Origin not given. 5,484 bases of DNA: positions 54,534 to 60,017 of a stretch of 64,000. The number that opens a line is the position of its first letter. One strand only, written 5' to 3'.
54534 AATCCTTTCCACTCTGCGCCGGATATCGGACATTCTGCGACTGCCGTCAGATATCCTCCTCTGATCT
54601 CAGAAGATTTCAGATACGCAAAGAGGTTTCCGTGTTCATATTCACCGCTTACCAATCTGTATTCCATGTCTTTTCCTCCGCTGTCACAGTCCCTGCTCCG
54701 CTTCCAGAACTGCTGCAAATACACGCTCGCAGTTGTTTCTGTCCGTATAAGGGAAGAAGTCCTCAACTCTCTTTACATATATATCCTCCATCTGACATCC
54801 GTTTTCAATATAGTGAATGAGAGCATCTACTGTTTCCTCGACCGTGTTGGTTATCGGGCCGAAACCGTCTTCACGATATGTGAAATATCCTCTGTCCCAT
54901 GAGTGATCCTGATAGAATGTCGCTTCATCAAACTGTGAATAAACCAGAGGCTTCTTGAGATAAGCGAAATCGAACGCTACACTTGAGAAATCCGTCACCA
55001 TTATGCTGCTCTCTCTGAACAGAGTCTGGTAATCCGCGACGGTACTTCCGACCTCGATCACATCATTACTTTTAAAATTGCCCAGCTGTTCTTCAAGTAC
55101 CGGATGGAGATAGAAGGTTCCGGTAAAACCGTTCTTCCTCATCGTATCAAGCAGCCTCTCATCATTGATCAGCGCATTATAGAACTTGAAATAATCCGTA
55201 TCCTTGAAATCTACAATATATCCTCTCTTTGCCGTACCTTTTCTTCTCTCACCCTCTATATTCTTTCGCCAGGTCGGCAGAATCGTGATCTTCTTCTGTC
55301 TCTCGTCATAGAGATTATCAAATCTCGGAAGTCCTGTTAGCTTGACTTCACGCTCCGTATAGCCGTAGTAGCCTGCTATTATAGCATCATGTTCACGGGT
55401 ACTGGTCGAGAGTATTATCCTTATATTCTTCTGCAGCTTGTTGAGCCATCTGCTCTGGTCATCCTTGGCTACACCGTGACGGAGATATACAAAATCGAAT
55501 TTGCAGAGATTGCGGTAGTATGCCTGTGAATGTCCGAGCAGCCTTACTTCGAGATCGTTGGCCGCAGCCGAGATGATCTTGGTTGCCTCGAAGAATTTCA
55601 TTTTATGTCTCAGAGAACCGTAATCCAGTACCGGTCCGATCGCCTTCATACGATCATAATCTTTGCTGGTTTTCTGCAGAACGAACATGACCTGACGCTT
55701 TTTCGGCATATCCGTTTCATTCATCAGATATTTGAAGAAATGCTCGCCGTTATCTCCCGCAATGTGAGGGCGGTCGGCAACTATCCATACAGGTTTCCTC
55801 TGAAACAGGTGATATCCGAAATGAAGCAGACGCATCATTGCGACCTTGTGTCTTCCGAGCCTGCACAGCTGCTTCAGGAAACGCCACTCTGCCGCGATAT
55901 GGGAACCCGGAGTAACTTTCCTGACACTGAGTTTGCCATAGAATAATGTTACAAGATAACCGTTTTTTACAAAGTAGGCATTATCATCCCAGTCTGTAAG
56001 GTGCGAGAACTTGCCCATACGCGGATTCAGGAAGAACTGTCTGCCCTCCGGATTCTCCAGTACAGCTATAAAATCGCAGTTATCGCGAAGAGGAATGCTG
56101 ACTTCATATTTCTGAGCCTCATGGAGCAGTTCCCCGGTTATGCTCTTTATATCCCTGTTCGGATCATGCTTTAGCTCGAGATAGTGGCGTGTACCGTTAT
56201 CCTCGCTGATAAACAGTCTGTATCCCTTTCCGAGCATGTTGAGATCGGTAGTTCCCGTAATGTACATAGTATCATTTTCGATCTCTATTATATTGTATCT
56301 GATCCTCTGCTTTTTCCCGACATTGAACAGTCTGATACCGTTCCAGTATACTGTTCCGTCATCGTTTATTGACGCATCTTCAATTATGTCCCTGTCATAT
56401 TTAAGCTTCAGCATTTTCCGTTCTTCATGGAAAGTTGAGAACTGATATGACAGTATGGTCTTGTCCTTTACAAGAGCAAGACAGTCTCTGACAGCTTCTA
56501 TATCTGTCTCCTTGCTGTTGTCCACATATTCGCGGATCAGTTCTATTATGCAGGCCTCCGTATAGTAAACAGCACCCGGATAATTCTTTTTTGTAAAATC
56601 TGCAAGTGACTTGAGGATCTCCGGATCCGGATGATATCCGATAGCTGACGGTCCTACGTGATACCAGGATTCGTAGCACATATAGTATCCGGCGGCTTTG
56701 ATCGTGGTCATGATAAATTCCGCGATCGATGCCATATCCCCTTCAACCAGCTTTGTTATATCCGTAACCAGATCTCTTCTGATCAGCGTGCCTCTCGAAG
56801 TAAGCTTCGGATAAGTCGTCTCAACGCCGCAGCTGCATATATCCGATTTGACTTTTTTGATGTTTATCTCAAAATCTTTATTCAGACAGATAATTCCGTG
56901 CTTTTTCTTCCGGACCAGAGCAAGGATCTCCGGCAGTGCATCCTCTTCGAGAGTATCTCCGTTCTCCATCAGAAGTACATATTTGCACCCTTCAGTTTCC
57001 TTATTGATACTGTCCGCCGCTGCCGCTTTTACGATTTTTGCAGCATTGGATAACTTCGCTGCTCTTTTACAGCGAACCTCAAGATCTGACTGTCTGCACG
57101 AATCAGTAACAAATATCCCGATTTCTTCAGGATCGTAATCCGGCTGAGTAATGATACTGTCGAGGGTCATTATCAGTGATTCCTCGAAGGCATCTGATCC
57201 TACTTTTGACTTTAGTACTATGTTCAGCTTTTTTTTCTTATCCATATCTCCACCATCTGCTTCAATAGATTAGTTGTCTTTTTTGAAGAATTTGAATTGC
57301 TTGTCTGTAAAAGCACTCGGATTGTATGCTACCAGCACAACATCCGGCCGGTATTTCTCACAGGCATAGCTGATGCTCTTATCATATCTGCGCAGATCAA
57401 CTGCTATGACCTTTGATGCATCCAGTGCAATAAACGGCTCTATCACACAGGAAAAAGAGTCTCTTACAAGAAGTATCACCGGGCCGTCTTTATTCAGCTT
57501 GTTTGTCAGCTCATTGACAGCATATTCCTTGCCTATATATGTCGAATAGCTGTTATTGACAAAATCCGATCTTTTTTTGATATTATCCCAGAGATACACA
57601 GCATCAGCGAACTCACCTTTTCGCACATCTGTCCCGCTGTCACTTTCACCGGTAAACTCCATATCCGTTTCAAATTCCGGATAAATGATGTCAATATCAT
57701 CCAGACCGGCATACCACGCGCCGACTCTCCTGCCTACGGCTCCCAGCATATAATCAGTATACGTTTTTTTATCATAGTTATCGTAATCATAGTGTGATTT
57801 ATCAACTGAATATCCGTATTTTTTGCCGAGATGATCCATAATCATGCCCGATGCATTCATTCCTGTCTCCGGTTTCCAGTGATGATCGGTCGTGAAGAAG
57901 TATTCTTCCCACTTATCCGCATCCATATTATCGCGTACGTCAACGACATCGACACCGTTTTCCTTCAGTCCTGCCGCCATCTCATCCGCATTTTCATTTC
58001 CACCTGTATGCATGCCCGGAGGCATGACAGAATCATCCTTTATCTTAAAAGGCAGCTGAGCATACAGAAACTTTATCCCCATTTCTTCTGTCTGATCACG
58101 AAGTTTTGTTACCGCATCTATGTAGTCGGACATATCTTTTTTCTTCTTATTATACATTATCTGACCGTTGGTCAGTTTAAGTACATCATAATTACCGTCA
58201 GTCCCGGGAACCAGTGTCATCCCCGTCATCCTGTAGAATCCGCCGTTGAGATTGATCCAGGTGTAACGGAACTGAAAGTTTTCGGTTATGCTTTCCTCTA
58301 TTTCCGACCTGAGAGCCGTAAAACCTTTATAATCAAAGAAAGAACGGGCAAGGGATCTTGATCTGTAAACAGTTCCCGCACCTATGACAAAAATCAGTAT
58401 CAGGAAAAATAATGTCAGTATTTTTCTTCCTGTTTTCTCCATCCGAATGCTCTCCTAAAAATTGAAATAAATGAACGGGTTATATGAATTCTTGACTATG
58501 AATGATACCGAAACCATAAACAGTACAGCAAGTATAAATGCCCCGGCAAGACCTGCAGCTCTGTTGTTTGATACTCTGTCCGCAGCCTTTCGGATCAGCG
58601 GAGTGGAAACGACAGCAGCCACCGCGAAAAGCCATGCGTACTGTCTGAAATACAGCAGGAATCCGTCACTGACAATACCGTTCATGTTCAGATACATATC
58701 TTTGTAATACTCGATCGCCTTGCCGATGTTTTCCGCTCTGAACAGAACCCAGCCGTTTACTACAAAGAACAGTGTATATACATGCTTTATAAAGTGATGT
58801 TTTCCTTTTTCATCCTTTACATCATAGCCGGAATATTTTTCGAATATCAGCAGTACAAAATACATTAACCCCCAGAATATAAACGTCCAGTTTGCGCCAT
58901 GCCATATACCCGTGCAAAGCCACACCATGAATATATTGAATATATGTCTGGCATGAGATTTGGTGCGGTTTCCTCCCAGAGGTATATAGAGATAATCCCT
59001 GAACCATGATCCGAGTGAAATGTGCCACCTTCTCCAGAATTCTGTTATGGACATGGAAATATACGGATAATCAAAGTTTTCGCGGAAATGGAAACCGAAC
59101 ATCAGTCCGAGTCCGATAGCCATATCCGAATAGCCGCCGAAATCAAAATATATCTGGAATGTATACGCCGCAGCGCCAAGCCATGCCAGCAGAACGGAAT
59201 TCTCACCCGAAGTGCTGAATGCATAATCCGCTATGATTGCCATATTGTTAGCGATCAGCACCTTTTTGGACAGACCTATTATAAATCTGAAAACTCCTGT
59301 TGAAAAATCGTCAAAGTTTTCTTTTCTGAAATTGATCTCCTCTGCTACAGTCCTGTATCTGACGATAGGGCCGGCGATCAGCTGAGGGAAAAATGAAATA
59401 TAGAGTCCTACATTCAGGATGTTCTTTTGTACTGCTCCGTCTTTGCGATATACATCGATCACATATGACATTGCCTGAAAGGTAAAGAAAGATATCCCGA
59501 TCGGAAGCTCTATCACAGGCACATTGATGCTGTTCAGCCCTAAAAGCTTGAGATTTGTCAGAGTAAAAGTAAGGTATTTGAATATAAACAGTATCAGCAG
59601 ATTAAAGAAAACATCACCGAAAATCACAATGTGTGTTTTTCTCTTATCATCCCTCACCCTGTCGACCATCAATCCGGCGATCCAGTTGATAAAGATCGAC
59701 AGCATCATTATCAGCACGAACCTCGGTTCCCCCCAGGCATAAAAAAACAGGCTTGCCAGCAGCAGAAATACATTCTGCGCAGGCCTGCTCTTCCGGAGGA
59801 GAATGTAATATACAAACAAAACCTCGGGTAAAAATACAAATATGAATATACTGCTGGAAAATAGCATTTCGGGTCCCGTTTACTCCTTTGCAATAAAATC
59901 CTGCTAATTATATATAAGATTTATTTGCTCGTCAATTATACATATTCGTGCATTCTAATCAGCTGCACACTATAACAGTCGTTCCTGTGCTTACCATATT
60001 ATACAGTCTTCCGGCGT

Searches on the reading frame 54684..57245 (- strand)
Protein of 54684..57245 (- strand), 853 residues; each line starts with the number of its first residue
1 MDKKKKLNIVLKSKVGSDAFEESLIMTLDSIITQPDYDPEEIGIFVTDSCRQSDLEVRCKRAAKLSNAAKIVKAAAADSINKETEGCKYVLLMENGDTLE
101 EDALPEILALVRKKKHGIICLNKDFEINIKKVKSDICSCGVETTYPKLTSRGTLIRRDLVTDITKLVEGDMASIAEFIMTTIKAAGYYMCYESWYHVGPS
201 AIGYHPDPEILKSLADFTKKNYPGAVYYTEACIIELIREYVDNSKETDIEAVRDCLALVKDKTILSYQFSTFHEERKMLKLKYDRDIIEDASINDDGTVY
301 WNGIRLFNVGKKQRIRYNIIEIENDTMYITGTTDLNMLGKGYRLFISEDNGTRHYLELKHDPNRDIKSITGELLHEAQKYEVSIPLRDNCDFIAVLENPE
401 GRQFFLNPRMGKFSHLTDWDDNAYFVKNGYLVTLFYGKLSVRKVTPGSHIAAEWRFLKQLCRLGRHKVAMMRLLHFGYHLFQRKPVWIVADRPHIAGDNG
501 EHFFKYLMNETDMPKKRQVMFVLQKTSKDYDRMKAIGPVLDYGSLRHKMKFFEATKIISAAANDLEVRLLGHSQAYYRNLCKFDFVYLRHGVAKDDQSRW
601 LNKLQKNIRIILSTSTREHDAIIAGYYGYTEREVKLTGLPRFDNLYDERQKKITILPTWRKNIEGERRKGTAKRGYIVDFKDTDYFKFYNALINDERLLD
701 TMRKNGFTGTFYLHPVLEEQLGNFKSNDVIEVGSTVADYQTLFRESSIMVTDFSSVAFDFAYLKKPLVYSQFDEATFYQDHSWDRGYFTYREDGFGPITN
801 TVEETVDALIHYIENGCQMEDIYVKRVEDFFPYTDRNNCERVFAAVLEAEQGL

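Call 51: search_protein_families(library=ncbifam, proteins=[window:54684-57245:-], max_evalue=0.00001)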
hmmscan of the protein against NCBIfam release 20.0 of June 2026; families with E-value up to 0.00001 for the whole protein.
window:54684-57245:- (853 aa): 2 families
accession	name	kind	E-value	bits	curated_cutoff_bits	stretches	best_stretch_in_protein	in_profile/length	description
NF041712.1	techglyph_taseTarF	equivalog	5.6e-11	42.1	550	1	726-831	269-367/388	teichoic acid glycerol-phosphate transferase TarF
NF041713.1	Tar_polymTarL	equivalog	9e-10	37.8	1000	1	624-846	344-559/562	teichoic acid ribitol-phosphate polymerase TarL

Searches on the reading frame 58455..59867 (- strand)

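Call 51: search_protein_families(library=ncbifam, proteins=[window:58455-59867:-], max_evalue=0.00001)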
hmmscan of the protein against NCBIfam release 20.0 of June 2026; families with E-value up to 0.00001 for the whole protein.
window:58455-59867:- (470 aa): 1 family
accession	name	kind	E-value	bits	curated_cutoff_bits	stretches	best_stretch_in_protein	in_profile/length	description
TIGR04091.1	LTA_dltB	equivalog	2.8e-43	148.6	375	1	5-376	5-376/380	D-alanyl-lipoteichoic acid biosynthesis protein DltB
